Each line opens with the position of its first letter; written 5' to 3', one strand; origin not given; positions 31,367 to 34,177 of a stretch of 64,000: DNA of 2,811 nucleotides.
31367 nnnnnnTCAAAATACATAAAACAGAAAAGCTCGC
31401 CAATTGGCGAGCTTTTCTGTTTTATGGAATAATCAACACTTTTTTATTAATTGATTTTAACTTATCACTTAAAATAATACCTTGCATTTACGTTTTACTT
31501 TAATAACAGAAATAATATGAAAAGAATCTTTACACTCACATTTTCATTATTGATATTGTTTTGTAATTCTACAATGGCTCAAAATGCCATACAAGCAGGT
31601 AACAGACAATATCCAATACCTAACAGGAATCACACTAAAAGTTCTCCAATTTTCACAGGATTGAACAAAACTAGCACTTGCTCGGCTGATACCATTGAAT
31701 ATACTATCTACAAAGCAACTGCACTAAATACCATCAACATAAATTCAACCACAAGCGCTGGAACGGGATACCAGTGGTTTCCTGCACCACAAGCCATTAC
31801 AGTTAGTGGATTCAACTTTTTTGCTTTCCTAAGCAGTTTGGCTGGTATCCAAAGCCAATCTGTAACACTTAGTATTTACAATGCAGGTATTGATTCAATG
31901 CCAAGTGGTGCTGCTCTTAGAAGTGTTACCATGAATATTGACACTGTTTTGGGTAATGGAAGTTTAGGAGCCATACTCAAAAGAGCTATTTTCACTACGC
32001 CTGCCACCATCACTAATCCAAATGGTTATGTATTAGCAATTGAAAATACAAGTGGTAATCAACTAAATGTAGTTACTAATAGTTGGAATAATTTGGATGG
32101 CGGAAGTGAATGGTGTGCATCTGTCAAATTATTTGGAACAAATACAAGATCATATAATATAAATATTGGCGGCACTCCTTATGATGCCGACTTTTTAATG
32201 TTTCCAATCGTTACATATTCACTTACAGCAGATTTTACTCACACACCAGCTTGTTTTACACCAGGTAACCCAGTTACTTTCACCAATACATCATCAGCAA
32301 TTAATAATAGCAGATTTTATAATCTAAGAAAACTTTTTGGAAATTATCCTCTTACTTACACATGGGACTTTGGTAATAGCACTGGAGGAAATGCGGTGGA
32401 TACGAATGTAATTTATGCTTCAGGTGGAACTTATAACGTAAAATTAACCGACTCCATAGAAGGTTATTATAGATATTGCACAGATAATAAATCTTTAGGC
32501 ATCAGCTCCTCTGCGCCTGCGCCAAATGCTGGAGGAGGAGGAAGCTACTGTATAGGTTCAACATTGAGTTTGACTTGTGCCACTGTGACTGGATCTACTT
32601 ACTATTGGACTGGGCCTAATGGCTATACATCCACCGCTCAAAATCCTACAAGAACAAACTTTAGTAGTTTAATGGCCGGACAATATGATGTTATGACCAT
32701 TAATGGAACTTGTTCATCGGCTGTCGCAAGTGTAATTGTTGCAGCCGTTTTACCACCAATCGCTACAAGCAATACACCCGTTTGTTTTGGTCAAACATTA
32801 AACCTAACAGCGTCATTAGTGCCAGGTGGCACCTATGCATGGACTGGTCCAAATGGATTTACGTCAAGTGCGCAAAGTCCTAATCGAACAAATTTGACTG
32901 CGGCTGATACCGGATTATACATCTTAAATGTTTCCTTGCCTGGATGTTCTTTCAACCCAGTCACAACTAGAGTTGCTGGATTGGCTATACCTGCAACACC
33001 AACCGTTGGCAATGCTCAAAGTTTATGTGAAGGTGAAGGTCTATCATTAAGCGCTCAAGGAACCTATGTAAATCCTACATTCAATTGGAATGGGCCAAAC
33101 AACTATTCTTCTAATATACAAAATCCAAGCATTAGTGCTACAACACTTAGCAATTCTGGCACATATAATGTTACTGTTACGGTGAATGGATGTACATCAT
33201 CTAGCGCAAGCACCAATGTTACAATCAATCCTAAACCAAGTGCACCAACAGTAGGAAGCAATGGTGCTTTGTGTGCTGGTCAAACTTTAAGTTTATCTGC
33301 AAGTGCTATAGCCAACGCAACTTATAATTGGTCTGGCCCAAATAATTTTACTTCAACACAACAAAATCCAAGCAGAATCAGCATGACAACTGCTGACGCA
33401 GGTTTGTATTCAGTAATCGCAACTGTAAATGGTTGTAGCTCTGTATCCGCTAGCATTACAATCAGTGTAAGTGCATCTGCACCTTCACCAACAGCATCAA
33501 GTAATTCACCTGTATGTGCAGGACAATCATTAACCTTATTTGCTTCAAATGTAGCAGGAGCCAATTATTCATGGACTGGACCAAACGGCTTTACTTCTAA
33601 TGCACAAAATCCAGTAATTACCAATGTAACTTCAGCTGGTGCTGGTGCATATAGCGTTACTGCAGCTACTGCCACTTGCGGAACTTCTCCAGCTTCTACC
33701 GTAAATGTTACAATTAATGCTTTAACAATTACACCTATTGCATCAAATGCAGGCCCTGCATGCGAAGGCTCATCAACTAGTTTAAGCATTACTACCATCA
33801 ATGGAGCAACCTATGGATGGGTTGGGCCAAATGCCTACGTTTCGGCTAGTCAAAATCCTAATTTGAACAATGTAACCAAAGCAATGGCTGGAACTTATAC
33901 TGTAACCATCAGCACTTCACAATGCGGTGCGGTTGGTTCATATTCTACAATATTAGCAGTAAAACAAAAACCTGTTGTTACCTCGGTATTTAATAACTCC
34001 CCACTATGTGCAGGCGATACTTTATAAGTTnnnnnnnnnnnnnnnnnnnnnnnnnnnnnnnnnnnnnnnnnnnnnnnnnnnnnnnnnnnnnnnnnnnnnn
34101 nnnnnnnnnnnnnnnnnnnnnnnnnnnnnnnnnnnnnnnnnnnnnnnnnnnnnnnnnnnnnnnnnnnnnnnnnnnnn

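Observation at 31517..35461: About 1315-codon T9SS adhesin built from at least 13 Ig-like repeats carries a single in-frame TAA, not a frameshift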

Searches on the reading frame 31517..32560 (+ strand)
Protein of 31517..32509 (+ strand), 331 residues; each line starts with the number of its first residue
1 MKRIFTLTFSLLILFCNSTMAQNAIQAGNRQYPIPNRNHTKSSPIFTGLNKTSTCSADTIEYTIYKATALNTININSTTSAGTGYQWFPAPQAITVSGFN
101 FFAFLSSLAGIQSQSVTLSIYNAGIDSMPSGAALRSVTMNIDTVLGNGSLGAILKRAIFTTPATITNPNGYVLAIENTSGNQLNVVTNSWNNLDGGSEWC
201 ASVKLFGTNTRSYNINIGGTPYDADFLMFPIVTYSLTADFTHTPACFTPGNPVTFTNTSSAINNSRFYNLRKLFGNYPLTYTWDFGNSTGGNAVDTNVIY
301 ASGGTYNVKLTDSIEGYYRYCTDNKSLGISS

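Call 12: find_related_loci(query=window:31517-32509:+, collection=genome_contigs, flank=8000)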
Query seq(331 aa) (331 aa) in genome_contigs; peptide patterns used: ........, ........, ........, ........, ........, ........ (x = any residue, [..] = any of these).
213 stretches matched a pattern; 24 encode a relative of the query (tblastn E <= 1e-3); 24 distinct loci.
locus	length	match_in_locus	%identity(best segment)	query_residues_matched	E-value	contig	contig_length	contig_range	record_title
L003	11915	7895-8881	79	1-329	5e-178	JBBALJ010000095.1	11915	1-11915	MAG: Bacteroidia bacterium isolate EUL_060 ctg95-EUL_060, whole genome shotgun sequence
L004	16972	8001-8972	47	1-323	5e-81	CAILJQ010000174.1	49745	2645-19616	MAG: uncultured Bacteroidetes bacterium isolate Loclat_bin-05405 genome assembly, contig: bin-05405:174/309, whole genom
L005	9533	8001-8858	49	43-323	2e-78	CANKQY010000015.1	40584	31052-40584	MAG: Bacteroidetes bacterium isolate TE-Jun18-200 genome assembly, contig: TE-Jun18-C728, whole genome shotgun sequence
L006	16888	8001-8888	50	34-329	2e-78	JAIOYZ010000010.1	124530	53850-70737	MAG: Bacteroidia bacterium isolate Tobar12.5m-G26 Tobar12-5m-20mill-C49, whole genome shotgun sequence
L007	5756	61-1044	44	1-323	1e-75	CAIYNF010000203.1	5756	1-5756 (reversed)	MAG: uncultured Bacteroidetes bacterium isolate Ja_bin-4299 genome assembly, contig: bin-4299:203/209, whole genome shot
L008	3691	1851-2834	43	1-323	9e-74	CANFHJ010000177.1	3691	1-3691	MAG: Bacteroidetes bacterium isolate Jr-11may16-3 genome assembly, contig: Jr-11may16-C54308, whole genome shotgun seque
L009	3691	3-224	93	258-331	5e-41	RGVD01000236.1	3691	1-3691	MAG: Bacteroidetes bacterium isolate WB9_2_304 contig_100_235, whole genome shotgun sequence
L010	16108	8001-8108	56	276-311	2e-6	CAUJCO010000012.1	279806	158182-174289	MAG: Bacteroidota bacterium isolate KLAP121 genome assembly, contig: KLAP121_237796, whole genome shotgun sequence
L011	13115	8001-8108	53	276-311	3e-6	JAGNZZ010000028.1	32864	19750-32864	MAG: Chitinophagales bacterium isolate Go_SlAct_bin_469 Go_SlAct_4271_length_32864_cov_30.973822, whole genome shotgun s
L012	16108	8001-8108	53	276-311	4e-6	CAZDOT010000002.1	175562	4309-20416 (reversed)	MAG TPA_asm: uncultured Chitinophagales bacterium isolate SRP257259_co1_46 genome assembly, contig: NODE_61_length_17556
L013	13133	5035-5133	62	278-311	1e-5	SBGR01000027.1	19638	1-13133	MAG: Bacteroidetes bacterium isolate M1806 scaffold_404_1, whole genome shotgun sequence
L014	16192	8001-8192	43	245-311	1e-5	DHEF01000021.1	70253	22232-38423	MAG TPA_asm: Chitinophagaceae bacterium UBA4857 UBA4857_contig_3637, whole genome shotgun sequence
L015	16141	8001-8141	43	265-311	3e-5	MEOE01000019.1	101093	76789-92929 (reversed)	MAG: Bacteroidetes bacterium GWF2_33_16 gwf2_scaffold_261, whole genome shotgun sequence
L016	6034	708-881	35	247-311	2e-5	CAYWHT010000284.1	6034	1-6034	MAG TPA_asm: uncultured Saprospiraceae bacterium isolate binchicken_co15_111 genome assembly, contig: NODE_12366_length_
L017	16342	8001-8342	30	189-310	7e-5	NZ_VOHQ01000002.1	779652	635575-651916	Agriterribacter humi strain YJ03 2, whole genome shotgun sequence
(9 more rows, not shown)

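Call 40: predict_structure(alignment_id=A1)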
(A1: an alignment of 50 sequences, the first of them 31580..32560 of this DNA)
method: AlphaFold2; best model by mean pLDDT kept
length: 327 residues; sequences in the alignment: 50
mean_pLDDT: 86.5   pTM: 0.83
mean pLDDT of the five models: 86.5, 84.8, 84.2, 83.4, 82.7
residues with pLDDT >= 90: 183; 70-90: 104; 50-70: 33; < 50: 7
segments of 3 or more residues with pLDDT < 50: 324-327
pLDDT, mean of each block of 10 residues (from residue 1): 62 72 56 82 89 85 94 97 87 95 93 96 81 94 96 94 91 81 88 84 93 93 88 95 93 92 94 94 92 89 91 61 49
secondary structure, 60 per line:
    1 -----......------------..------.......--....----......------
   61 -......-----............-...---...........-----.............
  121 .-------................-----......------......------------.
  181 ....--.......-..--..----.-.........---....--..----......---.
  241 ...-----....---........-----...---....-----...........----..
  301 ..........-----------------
elements in order: E6-11 E32-38 H41-44 E49-54 E62-67 E73-84 E92-102 E108-121 H129-132 E133-144 E150-155 E162-167 E180-184 E187-190 E207-215 E219-222 E231-236 H240-243 H249-252 H256-259 E260-263 E269-271 E275-278 E284-294 E299-310

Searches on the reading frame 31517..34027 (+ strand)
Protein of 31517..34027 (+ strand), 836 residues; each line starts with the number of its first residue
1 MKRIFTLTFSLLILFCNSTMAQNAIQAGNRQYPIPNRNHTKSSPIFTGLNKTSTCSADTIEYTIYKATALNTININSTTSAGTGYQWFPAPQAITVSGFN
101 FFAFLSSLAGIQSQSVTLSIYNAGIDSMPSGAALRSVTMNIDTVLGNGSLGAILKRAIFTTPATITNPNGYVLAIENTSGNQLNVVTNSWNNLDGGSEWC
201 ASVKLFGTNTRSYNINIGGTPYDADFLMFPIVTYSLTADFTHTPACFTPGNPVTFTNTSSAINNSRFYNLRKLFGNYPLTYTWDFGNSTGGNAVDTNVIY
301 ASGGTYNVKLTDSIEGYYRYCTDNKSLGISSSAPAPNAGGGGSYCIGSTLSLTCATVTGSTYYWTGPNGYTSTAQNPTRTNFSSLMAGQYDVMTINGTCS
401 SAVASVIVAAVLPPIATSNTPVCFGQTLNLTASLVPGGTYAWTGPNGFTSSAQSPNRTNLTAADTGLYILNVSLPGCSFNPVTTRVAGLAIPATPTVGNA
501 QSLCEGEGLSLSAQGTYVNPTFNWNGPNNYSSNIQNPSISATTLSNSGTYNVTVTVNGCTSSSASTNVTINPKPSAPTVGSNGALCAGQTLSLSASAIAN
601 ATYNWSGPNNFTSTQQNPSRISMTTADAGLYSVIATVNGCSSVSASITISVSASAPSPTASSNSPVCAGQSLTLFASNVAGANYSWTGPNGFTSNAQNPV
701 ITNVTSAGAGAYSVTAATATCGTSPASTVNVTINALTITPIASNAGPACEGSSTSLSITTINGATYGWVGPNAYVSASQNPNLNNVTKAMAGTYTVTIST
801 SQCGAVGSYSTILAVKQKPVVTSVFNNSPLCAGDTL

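Call 5: search_protein_families(library=pfam, proteins=[window:31517-34027:+], max_evalue=0.01)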
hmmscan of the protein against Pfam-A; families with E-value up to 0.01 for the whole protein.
window:31517-34027:+ (836 aa): 6 families
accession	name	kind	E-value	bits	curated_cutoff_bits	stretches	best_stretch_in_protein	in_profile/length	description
PF19081.6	Ig_7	-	1.4e-18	67.4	27.3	4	492-572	1-84/84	Ig-like domain CHU_C associated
PF00801.26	PKD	-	1.3e-16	60.8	23.5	2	242-311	6-64/80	PKD domain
PF07354.18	Sp38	-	1.7e-15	57.3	23.1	0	662-708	10-54/100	Zona-pellucida-binding protein (Sp38) N-terminal Ig domain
PF13895.12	Ig_2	-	2.6e-12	47.2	27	1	661-730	7-78/79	Immunoglobulin domain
PF18911.6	PKD_4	-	6.5e-08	33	27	1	277-311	33-67/85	PKD domain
PF07686.23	V-set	-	0.0019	18.8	26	0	520-570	60-108/109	Immunoglobulin V-set domain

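Call 8: find_encoding_contigs(protein=window:31517-34027:+, flank=6000, max_places=6)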
Protein window:31517-34027:+ (836 aa): 3 contigs read that carry it; 2 places shown.
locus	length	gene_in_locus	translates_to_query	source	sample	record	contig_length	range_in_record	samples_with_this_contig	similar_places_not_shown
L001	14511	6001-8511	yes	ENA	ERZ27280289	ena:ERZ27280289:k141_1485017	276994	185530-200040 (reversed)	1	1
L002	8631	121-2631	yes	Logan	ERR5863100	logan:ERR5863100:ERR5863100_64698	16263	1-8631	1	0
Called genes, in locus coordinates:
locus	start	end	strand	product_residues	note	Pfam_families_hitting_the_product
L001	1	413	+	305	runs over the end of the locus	-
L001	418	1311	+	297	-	PF05050:Methyltransf_21 (weak)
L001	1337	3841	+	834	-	PF18911:PKD_4, PF13585:CHU_C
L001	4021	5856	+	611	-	-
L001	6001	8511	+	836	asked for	PF13895:Ig_2 (faint), PF18911:PKD_4 (faint), PF00801:PKD (faint), PF07354:Sp38 (faint), PF19081:Ig_7 (weak)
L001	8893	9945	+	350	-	PF19081:Ig_7 (faint), PF13895:Ig_2 (faint), PF18962:Por_Secre_tail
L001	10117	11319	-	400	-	PF00926:DHBP_synthase, PF00925:GTP_cyclohydro2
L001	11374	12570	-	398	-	PF00534:Glycos_transf_1 (weak), PF13692:Glyco_trans_1_4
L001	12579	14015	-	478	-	PF03739:LptF_LptG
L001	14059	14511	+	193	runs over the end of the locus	-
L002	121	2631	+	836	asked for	PF13895:Ig_2 (faint), PF18911:PKD_4 (faint), PF00801:PKD (faint), PF07354:Sp38 (faint), PF19081:Ig_7 (weak)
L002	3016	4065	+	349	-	PF13895:Ig_2 (faint), PF19081:Ig_7 (faint), PF18962:Por_Secre_tail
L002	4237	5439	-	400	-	PF00926:DHBP_synthase, PF00925:GTP_cyclohydro2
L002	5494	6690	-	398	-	PF00534:Glycos_transf_1 (weak), PF13692:Glyco_trans_1_4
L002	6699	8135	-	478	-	PF03739:LptF_LptG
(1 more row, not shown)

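Call 16: list_cluster_members(proteins=[window:31517-34027:+, window:34409-35461:+, P0001, P0002])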
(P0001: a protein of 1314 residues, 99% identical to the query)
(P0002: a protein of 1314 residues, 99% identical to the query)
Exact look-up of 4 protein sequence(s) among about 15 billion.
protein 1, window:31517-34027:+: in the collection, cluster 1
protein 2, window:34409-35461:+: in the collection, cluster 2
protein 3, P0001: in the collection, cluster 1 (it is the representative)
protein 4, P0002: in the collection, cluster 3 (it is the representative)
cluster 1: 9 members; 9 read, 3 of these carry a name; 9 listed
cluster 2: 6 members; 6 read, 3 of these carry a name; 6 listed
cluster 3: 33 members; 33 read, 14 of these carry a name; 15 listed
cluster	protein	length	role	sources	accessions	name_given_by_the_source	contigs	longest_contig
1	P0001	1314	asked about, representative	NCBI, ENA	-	-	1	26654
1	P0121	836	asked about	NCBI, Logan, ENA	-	-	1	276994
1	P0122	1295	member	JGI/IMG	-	hypothetical protein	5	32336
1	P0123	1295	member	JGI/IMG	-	hypothetical protein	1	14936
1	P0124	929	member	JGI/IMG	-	hypothetical protein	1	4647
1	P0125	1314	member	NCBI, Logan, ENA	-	-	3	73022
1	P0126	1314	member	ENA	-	-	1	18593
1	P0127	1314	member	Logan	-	-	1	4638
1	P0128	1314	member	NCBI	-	-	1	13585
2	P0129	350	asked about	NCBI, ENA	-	-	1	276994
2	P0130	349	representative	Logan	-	-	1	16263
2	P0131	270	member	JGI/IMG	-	hypothetical protein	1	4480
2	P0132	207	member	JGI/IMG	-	hypothetical protein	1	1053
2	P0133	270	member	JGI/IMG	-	hypothetical protein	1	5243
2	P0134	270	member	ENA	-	-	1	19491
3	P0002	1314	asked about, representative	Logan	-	-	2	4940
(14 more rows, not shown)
